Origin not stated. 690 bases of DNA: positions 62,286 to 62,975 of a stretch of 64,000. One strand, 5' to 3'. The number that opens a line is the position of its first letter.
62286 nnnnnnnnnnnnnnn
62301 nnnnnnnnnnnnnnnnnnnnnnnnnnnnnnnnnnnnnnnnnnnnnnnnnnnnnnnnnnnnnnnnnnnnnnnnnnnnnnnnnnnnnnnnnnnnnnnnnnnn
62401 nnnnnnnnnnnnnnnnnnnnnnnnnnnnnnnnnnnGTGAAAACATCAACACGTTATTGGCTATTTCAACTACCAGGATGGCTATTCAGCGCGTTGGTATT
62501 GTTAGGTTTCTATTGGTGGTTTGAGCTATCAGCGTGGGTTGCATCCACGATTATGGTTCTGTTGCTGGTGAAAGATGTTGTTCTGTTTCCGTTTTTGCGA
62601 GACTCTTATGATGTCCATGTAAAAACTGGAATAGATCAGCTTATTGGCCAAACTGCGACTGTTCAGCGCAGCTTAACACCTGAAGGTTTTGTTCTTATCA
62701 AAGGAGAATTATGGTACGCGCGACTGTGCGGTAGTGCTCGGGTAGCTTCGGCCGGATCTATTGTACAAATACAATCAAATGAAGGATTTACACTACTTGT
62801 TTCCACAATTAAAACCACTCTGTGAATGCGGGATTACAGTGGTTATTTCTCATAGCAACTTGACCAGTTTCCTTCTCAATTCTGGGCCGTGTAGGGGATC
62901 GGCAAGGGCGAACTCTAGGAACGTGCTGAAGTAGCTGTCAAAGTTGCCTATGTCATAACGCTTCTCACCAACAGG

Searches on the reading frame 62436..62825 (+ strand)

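Call 3: search_protein_families(library=pfam, proteins=[window:62436-62825:+], max_evalue=0.01)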
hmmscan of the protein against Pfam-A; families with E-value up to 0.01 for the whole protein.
window:62436-62825:+ (129 aa): 1 family
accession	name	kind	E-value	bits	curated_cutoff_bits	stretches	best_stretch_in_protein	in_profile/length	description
PF01957.25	NfeD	-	7.1e-10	39.4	29.1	1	67-122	2-55/57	NfeD-like C-terminal, partner-binding domain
